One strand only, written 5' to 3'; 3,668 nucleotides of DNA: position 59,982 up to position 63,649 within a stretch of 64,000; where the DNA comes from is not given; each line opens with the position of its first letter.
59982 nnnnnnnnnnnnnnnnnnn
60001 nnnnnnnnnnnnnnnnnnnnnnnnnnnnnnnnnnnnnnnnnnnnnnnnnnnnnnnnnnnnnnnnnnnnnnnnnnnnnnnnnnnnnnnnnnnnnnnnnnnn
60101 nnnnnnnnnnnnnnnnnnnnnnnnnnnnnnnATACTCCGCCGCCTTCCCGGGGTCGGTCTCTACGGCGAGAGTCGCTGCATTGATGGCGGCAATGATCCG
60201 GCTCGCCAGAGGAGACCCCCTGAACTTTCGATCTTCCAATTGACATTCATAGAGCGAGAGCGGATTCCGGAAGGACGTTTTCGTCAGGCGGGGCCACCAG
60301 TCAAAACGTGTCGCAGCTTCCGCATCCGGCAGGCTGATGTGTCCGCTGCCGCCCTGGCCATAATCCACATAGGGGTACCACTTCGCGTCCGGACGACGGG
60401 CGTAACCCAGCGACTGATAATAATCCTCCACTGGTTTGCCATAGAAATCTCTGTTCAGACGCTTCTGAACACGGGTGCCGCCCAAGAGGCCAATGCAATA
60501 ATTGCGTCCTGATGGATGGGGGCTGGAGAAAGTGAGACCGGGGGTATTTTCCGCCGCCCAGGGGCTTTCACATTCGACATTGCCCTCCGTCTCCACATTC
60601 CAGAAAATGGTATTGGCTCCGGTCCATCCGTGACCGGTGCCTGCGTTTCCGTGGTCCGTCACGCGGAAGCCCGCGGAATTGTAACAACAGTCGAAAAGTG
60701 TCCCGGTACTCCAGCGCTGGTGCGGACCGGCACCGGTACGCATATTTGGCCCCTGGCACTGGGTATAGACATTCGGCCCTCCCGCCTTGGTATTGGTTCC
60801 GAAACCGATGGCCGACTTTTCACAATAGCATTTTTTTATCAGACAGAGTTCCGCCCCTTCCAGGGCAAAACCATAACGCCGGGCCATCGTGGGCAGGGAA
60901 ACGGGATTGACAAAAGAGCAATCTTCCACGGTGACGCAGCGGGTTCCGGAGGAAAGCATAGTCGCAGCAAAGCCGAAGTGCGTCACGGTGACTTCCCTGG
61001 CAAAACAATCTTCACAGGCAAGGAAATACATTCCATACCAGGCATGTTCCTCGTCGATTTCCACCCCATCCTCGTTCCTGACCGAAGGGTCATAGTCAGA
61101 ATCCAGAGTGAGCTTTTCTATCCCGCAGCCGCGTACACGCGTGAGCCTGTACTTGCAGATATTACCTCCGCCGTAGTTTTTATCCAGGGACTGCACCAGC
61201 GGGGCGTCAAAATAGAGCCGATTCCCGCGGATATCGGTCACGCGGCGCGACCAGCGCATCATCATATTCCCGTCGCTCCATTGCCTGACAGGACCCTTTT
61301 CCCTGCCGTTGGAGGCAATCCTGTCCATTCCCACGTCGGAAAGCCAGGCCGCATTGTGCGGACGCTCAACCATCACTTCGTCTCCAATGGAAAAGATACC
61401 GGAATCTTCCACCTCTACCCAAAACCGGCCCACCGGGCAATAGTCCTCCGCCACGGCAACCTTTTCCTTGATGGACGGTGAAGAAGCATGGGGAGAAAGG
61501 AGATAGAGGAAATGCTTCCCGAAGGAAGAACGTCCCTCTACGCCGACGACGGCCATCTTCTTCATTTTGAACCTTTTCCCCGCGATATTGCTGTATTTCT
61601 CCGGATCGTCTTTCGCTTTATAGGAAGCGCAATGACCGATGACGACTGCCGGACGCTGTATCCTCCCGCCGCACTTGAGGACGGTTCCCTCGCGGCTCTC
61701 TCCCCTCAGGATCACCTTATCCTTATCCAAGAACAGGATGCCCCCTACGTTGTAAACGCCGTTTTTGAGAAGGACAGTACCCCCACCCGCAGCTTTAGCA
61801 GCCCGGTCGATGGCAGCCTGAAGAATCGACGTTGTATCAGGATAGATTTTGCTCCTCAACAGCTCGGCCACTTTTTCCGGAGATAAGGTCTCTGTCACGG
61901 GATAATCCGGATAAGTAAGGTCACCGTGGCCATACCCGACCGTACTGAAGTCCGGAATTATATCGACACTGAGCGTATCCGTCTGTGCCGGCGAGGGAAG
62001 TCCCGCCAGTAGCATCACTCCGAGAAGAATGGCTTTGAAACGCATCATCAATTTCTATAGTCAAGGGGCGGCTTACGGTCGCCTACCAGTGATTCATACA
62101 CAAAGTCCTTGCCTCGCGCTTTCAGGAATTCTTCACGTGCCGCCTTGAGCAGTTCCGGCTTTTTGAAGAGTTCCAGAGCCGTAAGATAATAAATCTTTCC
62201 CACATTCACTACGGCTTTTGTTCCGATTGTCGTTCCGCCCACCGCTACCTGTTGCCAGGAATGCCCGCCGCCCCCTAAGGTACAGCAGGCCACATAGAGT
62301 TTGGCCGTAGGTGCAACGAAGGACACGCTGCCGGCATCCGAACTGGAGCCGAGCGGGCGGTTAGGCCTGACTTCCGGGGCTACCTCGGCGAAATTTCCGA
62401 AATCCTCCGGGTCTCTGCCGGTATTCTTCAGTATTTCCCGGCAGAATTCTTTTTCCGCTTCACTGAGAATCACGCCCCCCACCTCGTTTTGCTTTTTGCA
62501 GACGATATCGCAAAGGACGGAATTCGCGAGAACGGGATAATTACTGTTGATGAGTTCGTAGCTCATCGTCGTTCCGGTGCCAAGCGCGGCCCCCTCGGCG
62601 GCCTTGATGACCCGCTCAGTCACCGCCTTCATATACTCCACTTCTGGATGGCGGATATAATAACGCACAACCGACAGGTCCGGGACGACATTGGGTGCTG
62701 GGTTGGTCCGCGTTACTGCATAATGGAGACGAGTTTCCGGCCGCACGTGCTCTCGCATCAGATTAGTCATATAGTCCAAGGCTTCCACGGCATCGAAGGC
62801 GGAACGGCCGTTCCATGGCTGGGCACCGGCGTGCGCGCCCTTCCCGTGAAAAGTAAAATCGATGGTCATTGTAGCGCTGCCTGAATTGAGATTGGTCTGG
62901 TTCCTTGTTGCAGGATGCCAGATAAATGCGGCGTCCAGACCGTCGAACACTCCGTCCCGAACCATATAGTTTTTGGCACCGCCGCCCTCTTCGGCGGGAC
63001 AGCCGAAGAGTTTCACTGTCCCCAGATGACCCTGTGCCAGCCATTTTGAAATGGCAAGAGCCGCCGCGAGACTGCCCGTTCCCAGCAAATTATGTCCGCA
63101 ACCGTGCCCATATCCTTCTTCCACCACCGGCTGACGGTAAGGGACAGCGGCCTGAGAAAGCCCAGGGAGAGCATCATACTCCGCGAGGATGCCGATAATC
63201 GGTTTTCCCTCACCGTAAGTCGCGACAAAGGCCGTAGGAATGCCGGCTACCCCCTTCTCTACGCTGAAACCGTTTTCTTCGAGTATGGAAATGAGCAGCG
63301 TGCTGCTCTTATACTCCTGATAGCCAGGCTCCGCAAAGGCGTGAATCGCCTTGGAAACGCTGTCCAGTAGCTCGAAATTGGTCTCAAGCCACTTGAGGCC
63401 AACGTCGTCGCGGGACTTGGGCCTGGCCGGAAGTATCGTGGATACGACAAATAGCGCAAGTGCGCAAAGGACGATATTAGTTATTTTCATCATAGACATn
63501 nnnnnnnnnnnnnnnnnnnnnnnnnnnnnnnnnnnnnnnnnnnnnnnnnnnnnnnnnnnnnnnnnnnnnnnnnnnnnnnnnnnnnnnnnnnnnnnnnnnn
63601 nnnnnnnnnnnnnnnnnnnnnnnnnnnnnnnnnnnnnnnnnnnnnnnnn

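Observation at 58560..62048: Unprecedented-looking fusion of an unclassified beta-helix domain with a compact PL8 lyase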

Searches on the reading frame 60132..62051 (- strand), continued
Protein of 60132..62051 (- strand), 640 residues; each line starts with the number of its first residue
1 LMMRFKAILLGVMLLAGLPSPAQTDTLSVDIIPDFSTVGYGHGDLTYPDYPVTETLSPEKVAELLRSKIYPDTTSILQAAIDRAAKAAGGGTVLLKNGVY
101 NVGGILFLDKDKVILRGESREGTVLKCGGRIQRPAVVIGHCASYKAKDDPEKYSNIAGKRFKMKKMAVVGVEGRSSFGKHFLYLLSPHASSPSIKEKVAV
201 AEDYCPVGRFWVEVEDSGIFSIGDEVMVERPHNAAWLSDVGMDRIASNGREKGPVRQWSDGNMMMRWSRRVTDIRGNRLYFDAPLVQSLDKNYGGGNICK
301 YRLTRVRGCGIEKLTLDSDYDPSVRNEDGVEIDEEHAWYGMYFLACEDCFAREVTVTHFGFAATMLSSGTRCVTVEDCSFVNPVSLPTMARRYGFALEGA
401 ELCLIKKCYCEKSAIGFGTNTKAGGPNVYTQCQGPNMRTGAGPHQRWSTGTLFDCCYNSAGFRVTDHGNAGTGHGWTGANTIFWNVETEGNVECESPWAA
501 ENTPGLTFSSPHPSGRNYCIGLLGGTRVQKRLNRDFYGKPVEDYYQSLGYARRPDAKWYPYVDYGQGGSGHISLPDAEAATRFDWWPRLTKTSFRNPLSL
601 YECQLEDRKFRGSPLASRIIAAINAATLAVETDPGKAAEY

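Call 55: search_solved_structures(query=A4, max_evalue=10)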
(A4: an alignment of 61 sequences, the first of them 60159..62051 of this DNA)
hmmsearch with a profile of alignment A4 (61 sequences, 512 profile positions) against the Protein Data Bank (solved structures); distinct sequences matched with E-value up to 10: 6.
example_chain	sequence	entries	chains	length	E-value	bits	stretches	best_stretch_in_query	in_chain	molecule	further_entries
7chu_A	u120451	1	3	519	5.1e-09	38.2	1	73-150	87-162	Putative pectin lyase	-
8xfq_A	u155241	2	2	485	0.0018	19.9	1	73-143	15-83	mannuronan 5-epimerase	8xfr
8ja4_A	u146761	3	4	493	0.0018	19.9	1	73-143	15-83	mannuronan 5-epimerase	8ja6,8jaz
9k4a_A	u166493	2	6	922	0.25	12.9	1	170-398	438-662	Depolymerase, capsule K1-specific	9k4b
3zsc_A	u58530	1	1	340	0.29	12.6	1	271-347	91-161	PECTATE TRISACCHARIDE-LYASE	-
7z35_A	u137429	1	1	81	2.2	9.7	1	184-212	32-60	Putative peroxin 13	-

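Call 65: search_protein_families(library=ncbifam, proteins=[P0017, P0023, P0030, P0040, P0054, P0055, P0058, P0063, P0082, P0093], max_evalue=0.01)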
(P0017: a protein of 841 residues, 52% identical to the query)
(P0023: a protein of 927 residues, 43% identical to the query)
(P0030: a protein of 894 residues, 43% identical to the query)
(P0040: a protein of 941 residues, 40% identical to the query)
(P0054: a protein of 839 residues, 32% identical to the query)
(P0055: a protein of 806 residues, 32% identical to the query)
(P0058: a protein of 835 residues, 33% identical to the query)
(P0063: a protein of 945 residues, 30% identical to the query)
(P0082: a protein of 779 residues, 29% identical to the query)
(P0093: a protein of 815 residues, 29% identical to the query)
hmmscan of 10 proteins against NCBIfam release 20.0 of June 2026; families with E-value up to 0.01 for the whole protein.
P0017 (841 aa): 2 families
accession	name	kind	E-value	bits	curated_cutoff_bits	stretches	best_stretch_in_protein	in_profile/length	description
NF058554.1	BT_3328_fam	equivalog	2e-05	23.1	1100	1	290-602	319-633/840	BT3328 family hyaluronic acid endo-lyase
TIGR03805.1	beta_helix_1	subfamily_domain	0.0027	16.8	141.5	1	343-408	10-73/314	parallel beta-helix domain-containing protein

P0023 (927 aa): 2 families
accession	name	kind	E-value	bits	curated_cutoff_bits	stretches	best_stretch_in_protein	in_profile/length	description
TIGR03805.1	beta_helix_1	subfamily_domain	0.0012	17.9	141.5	1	387-425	11-49/314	parallel beta-helix domain-containing protein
NF058554.1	BT_3328_fam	equivalog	0.0065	14.7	1100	0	500-660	472-624/840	BT3328 family hyaluronic acid endo-lyase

P0030 (894 aa): 3 families
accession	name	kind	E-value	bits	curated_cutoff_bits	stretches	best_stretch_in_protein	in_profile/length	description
NF049898.1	RhamgalacuronBT4146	equivalog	0.0018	17.1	500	0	353-397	8-51/445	rhamnogalacturonidase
NF049899.1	RhamgalacuronBT4153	equivalog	0.0063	15.2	650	1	316-405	19-107/432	rhamnogalacturonidase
NF051861.1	PolglcturonPglBAgro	equivalog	0.0069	15.2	600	0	359-405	10-56/437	polygalacturonase PglB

P0040 (941 aa): 2 families
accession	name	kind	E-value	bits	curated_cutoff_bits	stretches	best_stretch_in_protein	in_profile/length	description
NF041896.1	pecestase_PemA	equivalog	2.1e-05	23.6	700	1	367-438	26-98/365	pectinesterase PemA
NF058554.1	BT_3328_fam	equivalog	6.6e-05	21.3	1100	1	340-664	324-620/840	BT3328 family hyaluronic acid endo-lyase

P0054 (839 aa): 2 families
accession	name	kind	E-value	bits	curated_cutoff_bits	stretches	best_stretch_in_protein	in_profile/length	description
TIGR03805.1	beta_helix_1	subfamily_domain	9.6e-05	21.6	141.5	1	324-367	1-44/314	parallel beta-helix domain-containing protein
NF058554.1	BT_3328_fam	equivalog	0.00062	18.1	1100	1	458-615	466-621/840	BT3328 family hyaluronic acid endo-lyase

P0055 (806 aa): 2 families
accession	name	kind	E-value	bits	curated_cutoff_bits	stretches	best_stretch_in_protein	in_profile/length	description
NF058554.1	BT_3328_fam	equivalog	0.00011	20.5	1100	0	123-330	395-621/840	BT3328 family hyaluronic acid endo-lyase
TIGR04183.1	Por_Secre_tail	domain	0.00021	21.2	23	1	758-805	22-71/72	T9SS type A sorting domain-containing protein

P0058 (835 aa): 1 family
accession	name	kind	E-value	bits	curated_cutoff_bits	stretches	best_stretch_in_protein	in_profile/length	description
NF058554.1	BT_3328_fam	equivalog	8.3e-13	47.5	1100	1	424-632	413-622/840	BT3328 family hyaluronic acid endo-lyase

P0063 (945 aa): 3 families
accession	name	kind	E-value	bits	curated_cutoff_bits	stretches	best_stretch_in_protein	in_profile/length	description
NF058554.1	BT_3328_fam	equivalog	5.6e-06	24.8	1100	1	270-467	412-619/840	BT3328 family hyaluronic acid endo-lyase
TIGR04183.1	Por_Secre_tail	domain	0.00036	20.5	23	1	883-943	10-70/72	T9SS type A sorting domain-containing protein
NF038118.1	PEP_CTERM_CCXG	equivalog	0.0046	16.7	90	1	129-192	70-133/199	CCXG family PEP-CTERM protein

P0082 (779 aa): 1 family
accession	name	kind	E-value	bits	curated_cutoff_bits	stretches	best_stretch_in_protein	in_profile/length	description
NF058554.1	BT_3328_fam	equivalog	7.7e-13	47.6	1100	1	102-299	409-619/840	BT3328 family hyaluronic acid endo-lyase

P0093 (815 aa): 1 family
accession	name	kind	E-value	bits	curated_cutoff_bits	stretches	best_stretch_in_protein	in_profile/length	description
NF058554.1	BT_3328_fam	equivalog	6.2e-07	28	1100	1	137-338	399-619/840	BT3328 family hyaluronic acid endo-lyase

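Call 75: search_protein_families(library=pfam, proteins=[L007:1458-2615:+, L007:2650-5160:+, L007:5189-6496:+, L007:6678-9218:+, L007:9409-9801:+, L009:1207-3759:+, L009:3945-6476:+, L009:44-1033:+], max_evalue=0.01)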
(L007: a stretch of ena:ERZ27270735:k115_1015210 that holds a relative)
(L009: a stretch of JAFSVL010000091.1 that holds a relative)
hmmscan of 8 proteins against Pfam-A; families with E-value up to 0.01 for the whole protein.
L007:1458-2615:+ (386 aa): 0 families

L007:2650-5160:+ (837 aa): 1 family
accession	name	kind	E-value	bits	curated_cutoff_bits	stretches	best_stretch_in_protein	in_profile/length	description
PF12708.12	Pect-lyase_RHGA_epim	-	1.6e-05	25.2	27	1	316-371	15-72/213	Rhamnogalacturonase A/epimerase, pectate lyase-like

L007:5189-6496:+ (436 aa): 0 families

L007:6678-9218:+ (847 aa): 1 family
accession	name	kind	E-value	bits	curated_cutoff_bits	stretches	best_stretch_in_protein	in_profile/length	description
PF12708.12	Pect-lyase_RHGA_epim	-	0.00081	19.7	27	0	329-384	15-72/213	Rhamnogalacturonase A/epimerase, pectate lyase-like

L007:9409-9801:+ (131 aa): 0 families

L009:1207-3759:+ (851 aa): 1 family
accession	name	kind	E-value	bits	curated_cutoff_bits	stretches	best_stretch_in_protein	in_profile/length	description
PF12708.12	Pect-lyase_RHGA_epim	-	0.00037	20.8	27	1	330-387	15-74/213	Rhamnogalacturonase A/epimerase, pectate lyase-like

L009:3945-6476:+ (844 aa): 1 family
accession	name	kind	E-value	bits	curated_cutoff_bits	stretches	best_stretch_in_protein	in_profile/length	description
PF12708.12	Pect-lyase_RHGA_epim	-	7.5e-06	26.3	27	1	327-400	15-86/213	Rhamnogalacturonase A/epimerase, pectate lyase-like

L009:44-1033:+ (330 aa): 0 families

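Call 89: fold_search(model_id=the predicted structure, library=viral)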
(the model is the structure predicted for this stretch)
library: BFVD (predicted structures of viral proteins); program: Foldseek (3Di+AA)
matches with E <= 10: 977; with E <= 0.001: 118
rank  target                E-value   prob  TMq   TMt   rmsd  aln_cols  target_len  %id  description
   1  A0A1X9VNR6            1.1e-17  1.00  0.44  0.48  10.8       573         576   14  Putative dihydrofolate reductase [Mimivirus AB-566-O17]
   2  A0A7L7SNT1            6.9e-14  1.00  0.33  0.24  13.7       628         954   11  (no name in the UniProt tables at hand)
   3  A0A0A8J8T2            2.1e-13  1.00  0.30  0.23  10.0       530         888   12  Depolymerase, capsule K1-specific [Klebsiella phage K64-1]
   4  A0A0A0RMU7            8.3e-13  1.00  0.37  0.31  13.2       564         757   11  Tail spike protein [Bacillus phage Mater]
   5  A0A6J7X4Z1            5.7e-12  1.00  0.36  0.30   9.5       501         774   12  Pectate lyase superfamily protein [uncultured Caudovirales phage]
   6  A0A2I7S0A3            2.7e-10  1.00  0.32  0.27   9.1       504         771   12  (no name in the UniProt tables at hand)
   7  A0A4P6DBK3            6.2e-10  1.00  0.31  0.30  13.4       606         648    8  Uncharacterized protein [Klebsiella phage K1-ULIP33]
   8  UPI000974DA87         1.1e-09  1.00  0.33  0.33  10.1       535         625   11  (no name look-up for this kind of identifier)
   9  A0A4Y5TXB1            2.0e-09  1.00  0.34  0.27  10.9       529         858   10  Uncharacterized protein [Aeromonas phage 2L372D]
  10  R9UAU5                7.4e-09  1.00  0.38  0.32  13.5       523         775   10  (no name in the UniProt tables at hand)
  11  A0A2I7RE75            1.1e-08  1.00  0.29  0.25  11.3       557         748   10  (no name in the UniProt tables at hand)
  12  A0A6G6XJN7            1.2e-08  1.00  0.32  0.26   9.8       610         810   10  Tail spike protein [Gordonia phage Skog]
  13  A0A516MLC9            1.9e-08  1.00  0.38  0.26   8.5       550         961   11  (no name in the UniProt tables at hand)
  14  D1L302                3.1e-08  1.00  0.25  0.25  16.0       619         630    9  Depolymerase, capsule K63-specific [Klebsiella phage KP34]
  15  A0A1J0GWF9            3.2e-08  1.00  0.28  0.25  10.8       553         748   10  (no name in the UniProt tables at hand)
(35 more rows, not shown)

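Call 93: search_protein_families(library=ncbifam, proteins=[L007:1458-2615:+, L007:5189-6496:+], max_evalue=0.00001)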
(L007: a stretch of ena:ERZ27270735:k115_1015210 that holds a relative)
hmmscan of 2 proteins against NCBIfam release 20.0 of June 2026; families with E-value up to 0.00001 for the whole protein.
L007:1458-2615:+ (386 aa): 0 families

L007:5189-6496:+ (436 aa): 0 families

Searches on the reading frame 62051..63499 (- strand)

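Call 8: search_protein_families(library=pfam, proteins=[window:62051-63499:-], max_evalue=0.001)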
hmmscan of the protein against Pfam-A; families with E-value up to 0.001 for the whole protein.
window:62051-63499:- (483 aa): 2 families
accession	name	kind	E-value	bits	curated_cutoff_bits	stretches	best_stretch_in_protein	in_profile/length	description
PF01546.33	Peptidase_M20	-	9.9e-14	52.2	24.6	1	105-340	3-143/206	Peptidase family M20/M25/M40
PF07687.19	M20_dimer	-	9.8e-08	32.4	21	1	206-303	4-101/107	Peptidase dimerisation domain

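Call 93: search_protein_families(library=ncbifam, proteins=[window:62051-63499:-], max_evalue=0.00001)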
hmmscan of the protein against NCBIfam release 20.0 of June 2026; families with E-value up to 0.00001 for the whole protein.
window:62051-63499:- (483 aa): 9 families
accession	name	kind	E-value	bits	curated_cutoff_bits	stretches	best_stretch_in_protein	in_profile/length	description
TIGR01891.1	amidohydrolases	subfamily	4.6e-70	236.6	153.75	1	48-410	4-345/366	amidohydrolase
NF040868.1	carboxypep_CpsA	equivalog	1.8e-22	79.6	500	1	48-349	18-328/391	carboxypeptidase CpsA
NF038260.1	ectoine_DoeB_2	equivalog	2.1e-19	69.6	550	1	46-316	9-283/378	N(2)-acetyl-L-2,4-diaminobutanoate deacetylase DoeB2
NF005602.0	PRK07338.1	equivalog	9.5e-11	40.9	357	1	166-302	161-296/409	hydrolase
NF006365.0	PRK08588.1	subfamily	9.2e-08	31.8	289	1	89-326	54-300/383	succinyl-diaminopimelate desuccinylase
NF004788.0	PRK06133.1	subfamily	5.3e-07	28.9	349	1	88-313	94-318/417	glutamate carboxypeptidase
NF006771.0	PRK09290.1-5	subfamily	7e-07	28.1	399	1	210-341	215-348/413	allantoate amidohydrolase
NF006772.0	PRK09290.2-1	subfamily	7.7e-07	28.3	424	1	213-331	224-344/430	allantoate amidohydrolase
TIGR01879.1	hydantase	subfamily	5.4e-06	25.6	204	1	211-336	208-335/401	hydantoinase/carbamoylase family amidase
